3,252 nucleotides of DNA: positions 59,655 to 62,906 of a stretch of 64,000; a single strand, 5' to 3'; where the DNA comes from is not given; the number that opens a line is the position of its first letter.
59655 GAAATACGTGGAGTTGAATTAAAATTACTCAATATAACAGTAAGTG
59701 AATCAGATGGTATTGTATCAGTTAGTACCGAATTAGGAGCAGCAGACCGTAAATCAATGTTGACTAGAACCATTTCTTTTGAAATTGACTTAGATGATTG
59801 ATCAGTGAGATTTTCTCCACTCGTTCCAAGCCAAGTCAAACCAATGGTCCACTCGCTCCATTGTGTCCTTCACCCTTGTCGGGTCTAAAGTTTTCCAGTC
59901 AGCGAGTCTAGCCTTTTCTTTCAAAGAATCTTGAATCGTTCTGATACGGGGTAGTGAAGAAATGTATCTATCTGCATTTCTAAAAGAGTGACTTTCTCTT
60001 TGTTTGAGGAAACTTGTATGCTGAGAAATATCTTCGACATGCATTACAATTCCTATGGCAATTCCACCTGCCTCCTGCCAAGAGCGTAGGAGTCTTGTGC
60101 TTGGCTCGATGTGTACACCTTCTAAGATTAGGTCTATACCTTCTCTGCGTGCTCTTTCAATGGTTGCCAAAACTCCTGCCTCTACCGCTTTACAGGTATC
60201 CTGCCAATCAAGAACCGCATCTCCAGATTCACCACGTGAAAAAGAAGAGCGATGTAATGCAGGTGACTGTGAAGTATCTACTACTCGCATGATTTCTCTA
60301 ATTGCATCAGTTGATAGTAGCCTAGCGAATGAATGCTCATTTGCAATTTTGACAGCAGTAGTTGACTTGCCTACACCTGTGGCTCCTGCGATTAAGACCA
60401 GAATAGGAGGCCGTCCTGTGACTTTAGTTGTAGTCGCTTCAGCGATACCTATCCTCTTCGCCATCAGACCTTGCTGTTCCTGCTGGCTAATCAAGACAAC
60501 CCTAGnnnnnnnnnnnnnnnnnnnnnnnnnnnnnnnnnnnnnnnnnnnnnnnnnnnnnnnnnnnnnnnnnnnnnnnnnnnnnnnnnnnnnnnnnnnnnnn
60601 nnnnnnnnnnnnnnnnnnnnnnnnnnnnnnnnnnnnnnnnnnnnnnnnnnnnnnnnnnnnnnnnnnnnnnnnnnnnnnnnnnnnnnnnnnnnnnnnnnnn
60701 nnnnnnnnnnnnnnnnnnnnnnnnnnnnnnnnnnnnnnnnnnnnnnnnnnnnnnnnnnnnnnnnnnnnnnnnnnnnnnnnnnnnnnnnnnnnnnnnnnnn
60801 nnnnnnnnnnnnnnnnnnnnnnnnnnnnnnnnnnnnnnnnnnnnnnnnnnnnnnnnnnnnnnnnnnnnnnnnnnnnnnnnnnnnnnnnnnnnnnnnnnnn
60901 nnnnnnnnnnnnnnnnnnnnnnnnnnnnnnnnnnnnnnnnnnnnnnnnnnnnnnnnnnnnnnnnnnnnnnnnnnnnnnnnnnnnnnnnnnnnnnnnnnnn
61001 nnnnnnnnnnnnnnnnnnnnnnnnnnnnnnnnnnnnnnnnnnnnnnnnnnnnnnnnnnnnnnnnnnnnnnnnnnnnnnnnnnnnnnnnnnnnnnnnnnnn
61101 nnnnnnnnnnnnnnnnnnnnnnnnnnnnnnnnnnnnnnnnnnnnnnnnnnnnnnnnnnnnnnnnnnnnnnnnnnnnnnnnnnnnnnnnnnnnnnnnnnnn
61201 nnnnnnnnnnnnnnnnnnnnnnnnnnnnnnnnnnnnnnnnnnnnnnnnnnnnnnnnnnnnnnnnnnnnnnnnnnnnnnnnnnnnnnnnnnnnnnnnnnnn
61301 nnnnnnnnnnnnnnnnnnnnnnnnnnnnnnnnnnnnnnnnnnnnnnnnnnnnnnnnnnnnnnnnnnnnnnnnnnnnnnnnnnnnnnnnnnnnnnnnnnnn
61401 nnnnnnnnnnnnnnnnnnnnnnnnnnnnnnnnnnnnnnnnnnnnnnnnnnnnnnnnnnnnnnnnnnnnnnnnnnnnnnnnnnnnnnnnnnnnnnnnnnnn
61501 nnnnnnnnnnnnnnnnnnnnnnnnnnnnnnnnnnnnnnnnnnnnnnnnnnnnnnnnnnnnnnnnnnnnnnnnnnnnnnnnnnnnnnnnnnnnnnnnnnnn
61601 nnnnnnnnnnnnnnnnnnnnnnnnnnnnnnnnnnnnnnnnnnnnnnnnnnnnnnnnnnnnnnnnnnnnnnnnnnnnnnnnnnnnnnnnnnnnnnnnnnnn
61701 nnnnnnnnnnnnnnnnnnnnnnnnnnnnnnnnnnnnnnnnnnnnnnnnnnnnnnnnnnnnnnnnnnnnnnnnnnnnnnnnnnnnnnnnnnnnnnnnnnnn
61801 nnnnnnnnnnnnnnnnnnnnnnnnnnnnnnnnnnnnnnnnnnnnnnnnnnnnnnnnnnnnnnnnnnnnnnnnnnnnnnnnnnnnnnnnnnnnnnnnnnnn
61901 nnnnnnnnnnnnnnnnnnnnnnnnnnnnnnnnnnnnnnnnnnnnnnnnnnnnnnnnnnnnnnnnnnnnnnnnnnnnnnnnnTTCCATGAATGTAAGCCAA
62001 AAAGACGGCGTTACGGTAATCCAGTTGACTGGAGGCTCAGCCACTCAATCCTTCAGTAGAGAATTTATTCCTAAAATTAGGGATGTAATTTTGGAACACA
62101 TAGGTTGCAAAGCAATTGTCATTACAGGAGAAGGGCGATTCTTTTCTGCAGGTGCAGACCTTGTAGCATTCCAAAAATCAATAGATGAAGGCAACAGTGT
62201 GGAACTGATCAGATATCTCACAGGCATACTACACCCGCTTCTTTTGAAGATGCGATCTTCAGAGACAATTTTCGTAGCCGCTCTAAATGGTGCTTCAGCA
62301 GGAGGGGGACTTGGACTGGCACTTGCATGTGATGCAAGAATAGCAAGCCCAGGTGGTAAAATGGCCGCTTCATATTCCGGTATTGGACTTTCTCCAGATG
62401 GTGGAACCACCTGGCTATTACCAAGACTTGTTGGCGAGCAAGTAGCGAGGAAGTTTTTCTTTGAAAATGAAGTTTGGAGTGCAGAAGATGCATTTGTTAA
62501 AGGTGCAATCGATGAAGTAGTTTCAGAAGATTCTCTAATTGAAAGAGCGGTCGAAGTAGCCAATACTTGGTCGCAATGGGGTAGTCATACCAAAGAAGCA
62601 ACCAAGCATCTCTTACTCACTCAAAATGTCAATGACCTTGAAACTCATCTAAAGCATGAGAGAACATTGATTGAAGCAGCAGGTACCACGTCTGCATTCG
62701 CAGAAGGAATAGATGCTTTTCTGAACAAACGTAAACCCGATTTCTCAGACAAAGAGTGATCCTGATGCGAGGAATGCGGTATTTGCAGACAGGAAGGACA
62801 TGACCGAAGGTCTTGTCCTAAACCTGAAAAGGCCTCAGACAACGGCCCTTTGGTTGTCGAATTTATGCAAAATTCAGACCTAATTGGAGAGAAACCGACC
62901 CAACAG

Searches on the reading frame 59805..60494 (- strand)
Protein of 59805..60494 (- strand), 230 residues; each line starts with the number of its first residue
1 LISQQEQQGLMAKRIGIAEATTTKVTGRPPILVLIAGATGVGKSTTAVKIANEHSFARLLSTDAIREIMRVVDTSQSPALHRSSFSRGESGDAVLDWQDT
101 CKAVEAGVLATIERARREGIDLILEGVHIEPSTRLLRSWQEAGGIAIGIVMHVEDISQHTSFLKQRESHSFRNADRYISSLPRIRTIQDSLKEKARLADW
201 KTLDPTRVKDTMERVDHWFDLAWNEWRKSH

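Call 65: search_protein_families(library=pfam, proteins=[window:59805-60494:-], max_evalue=0.001)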
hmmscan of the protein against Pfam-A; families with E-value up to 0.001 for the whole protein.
window:59805-60494:- (230 aa): 4 families
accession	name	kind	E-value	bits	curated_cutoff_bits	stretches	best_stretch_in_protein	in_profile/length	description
PF13671.12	AAA_33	-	7.4e-08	33.2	27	1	32-134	1-85/143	AAA domain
PF06414.18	Zeta_toxin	-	1.5e-07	31.5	22.3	1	24-213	10-189/199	Zeta toxin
PF13238.12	AAA_18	-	2e-05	25.5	29.4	1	33-155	1-101/128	AAA domain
PF01745.22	IPT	-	0.00025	21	20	0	32-79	3-49/233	Isopentenyl transferase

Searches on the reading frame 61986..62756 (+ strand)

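Call 68: search_protein_families(library=pfam, proteins=[window:61986-62756:+], max_evalue=0.001)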
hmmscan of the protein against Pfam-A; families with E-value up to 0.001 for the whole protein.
window:61986-62756:+ (257 aa): 2 families
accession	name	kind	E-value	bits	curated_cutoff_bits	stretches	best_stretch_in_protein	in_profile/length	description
PF00378.25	ECH_1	-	1.3e-40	139.8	27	1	6-256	3-251/251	Enoyl-CoA hydratase/isomerase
PF16113.10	ECH_2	-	2.4e-21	77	27.2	1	12-240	4-233/335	Enoyl-CoA hydratase/isomerase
